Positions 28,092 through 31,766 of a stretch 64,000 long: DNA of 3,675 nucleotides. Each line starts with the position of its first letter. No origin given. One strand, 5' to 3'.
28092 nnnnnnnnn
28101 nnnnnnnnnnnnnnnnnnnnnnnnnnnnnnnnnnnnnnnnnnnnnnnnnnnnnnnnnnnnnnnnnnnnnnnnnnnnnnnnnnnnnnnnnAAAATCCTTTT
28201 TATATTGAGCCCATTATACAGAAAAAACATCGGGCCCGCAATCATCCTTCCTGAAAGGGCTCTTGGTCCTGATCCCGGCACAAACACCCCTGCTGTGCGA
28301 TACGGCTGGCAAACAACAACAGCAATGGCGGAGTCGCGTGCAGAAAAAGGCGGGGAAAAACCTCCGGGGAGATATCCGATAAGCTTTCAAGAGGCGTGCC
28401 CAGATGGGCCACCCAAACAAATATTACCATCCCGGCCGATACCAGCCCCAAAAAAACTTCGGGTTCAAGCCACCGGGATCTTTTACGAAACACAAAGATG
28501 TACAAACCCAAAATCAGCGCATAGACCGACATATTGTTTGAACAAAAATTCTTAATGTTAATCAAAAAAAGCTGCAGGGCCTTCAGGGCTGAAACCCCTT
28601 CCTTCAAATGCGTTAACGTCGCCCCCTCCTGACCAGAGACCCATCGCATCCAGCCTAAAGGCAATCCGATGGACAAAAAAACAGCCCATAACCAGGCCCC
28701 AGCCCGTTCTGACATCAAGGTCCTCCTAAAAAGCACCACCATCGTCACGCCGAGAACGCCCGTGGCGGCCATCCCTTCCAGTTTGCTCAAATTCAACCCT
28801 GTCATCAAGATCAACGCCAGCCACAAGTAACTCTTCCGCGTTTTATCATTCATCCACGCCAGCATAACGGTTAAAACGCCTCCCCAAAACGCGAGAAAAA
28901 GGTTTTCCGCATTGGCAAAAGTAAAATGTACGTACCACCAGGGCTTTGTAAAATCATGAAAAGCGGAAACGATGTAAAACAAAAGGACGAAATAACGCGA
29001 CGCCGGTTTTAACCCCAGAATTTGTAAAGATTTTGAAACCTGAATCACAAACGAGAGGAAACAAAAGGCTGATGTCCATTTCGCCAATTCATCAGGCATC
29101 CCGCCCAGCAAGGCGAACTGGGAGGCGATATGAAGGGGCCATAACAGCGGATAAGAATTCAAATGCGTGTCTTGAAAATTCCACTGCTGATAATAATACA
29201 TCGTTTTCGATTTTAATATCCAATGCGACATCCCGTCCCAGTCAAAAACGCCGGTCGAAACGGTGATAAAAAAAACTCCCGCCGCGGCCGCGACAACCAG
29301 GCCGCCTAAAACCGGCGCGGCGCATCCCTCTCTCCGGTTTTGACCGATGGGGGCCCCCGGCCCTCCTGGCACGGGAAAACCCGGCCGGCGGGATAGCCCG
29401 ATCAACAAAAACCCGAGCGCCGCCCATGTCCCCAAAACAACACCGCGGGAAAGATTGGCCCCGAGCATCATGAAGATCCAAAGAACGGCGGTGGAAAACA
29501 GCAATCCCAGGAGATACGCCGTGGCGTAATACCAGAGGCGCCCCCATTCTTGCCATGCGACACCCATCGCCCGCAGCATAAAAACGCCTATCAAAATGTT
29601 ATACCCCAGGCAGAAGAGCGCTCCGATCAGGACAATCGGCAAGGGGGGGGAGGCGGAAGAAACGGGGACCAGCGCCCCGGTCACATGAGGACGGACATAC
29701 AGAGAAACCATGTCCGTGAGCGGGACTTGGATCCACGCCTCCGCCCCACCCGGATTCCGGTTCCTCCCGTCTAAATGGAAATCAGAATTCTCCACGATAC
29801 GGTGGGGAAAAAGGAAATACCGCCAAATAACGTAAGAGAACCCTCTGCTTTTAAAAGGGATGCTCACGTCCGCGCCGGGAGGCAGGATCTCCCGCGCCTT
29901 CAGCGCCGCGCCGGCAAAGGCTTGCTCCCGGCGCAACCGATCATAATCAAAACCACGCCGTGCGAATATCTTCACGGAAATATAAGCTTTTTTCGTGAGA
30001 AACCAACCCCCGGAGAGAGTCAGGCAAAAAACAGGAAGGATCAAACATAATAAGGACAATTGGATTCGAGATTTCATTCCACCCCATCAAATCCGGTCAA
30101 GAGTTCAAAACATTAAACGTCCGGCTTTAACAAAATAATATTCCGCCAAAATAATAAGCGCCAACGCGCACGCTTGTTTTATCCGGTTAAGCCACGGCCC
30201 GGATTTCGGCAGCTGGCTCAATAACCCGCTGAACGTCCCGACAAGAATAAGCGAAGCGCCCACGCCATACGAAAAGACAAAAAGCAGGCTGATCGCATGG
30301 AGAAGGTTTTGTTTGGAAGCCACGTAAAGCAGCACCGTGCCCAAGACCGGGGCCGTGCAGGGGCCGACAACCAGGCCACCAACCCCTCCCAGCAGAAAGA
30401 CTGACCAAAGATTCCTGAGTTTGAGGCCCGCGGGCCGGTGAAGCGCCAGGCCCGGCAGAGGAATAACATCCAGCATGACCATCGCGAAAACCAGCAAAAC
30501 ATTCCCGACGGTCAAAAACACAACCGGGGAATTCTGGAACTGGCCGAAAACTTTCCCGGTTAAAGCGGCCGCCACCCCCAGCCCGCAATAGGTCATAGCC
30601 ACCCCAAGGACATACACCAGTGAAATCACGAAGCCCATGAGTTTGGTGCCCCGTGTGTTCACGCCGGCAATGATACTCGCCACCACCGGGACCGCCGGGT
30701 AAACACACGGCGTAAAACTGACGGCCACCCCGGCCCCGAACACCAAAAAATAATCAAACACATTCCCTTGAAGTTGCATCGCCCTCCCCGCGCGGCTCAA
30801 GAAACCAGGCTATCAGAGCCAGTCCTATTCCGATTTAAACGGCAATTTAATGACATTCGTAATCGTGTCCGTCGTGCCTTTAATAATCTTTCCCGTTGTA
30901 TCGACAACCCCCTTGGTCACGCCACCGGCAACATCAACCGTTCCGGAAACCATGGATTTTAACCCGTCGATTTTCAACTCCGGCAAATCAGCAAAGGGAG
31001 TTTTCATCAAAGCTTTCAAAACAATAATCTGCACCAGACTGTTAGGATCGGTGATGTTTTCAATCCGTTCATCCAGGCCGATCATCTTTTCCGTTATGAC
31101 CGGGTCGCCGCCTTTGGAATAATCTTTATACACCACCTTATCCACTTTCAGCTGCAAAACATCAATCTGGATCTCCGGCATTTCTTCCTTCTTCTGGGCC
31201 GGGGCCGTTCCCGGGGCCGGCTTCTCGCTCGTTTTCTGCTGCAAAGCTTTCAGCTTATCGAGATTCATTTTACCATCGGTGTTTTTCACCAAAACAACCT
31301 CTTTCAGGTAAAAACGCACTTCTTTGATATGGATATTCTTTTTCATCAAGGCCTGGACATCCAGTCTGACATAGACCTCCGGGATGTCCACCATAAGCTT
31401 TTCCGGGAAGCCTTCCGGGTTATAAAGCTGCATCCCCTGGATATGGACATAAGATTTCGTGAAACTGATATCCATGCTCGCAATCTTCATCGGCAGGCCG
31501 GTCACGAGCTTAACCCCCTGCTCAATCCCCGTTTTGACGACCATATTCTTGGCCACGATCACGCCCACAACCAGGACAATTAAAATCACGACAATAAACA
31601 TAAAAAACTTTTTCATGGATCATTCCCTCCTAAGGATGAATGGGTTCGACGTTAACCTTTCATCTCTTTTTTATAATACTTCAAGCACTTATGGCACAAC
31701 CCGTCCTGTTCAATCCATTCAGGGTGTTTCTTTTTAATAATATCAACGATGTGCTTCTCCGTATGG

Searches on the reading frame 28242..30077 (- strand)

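Call 8: search_protein_families(library=pfam, proteins=[window:28242-30077:-], max_evalue=0.001)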
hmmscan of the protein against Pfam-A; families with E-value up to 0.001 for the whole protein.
window:28242-30077:- (611 aa): 0 families

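Call 27: search_protein_families(library=pfam, proteins=[window:28242-30077:-], max_evalue=5)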
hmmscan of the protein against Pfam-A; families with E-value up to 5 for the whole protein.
window:28242-30077:- (611 aa): 1 family
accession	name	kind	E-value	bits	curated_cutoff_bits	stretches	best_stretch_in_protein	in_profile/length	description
PF15942.10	DUF4751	-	0.032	14.7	25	0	69-116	19-68/121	Domain of unknown function (DUF4751)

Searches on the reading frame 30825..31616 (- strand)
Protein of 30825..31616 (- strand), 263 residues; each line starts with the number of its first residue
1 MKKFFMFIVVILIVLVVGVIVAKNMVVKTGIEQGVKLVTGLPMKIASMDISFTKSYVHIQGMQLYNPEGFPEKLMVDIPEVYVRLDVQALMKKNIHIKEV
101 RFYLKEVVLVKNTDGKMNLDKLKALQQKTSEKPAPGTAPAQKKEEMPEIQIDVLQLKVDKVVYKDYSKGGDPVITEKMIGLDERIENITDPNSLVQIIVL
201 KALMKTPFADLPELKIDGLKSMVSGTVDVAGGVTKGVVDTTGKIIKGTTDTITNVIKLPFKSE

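Call 8: search_protein_families(library=pfam, proteins=[window:30825-31616:-], max_evalue=0.001)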
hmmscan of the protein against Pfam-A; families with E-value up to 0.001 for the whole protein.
window:30825-31616:- (263 aa): 3 families
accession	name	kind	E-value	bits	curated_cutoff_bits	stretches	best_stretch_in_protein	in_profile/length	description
PF05359.17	DUF748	-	2.3e-15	56.2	50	1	2-194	15-193/1037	Domain of Unknown Function (DUF748)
PF05170.20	AsmA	-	2.1e-13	50.4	29.8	1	5-165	8-173/607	AsmA family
PF13116.12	YhdP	-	4.2e-05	22.1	46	1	5-127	11-124/1224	YhdP protein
